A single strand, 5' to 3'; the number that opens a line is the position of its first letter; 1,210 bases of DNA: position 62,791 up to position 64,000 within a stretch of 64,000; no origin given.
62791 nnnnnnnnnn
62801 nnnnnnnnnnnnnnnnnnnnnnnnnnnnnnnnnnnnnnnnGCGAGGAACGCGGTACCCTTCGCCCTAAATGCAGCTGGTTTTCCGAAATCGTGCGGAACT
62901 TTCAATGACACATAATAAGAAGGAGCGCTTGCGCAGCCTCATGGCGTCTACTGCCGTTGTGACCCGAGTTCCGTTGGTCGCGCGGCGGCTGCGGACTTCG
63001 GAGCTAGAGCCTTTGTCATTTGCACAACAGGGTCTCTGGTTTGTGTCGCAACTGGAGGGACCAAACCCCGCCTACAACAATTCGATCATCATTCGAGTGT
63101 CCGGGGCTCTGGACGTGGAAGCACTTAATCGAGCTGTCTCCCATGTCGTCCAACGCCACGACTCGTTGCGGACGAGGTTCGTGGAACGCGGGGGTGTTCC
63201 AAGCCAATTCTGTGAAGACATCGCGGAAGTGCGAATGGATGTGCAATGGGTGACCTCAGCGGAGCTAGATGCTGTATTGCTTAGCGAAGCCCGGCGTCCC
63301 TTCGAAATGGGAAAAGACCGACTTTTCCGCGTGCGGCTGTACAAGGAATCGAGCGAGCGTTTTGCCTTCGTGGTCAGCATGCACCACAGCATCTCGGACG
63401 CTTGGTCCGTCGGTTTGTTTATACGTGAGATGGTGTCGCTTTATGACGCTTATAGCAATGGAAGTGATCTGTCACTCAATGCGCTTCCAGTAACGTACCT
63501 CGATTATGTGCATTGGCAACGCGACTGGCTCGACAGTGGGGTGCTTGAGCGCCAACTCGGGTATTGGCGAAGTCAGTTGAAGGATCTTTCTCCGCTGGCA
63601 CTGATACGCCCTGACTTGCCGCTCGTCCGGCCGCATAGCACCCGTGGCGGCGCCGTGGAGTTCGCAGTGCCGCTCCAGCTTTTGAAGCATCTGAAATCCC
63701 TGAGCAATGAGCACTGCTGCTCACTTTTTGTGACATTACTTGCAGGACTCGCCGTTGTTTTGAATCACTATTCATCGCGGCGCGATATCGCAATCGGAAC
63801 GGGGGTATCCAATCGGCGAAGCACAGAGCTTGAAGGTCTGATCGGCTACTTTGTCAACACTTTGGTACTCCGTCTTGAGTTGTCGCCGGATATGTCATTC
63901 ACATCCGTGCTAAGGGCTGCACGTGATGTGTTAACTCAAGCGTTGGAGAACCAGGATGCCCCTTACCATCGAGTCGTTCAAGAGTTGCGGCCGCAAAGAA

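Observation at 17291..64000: A >46-kb co-directional hybrid NRPS/PKS gene cluster with an architecture I cannot match to a characterised pathway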

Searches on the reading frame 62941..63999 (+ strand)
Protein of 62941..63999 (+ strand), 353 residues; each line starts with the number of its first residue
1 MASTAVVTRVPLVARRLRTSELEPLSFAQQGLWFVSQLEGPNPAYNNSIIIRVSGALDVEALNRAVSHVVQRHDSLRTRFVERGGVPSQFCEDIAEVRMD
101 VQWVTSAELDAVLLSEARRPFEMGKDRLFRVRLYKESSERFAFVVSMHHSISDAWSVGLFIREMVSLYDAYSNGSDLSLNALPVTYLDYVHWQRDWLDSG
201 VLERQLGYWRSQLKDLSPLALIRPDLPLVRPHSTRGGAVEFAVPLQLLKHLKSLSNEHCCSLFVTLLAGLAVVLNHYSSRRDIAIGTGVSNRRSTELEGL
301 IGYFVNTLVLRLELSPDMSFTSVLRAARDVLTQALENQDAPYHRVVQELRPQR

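Call 5: search_protein_families(library=pfam, proteins=[window:62941-63999:+], max_evalue=0.01)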
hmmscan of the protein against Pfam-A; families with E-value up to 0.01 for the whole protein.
window:62941-63999:+ (353 aa): 1 family
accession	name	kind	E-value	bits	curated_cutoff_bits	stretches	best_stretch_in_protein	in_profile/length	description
PF00668.25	Condensation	-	4.8e-72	243.5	30.6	1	24-353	6-342/456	Condensation domain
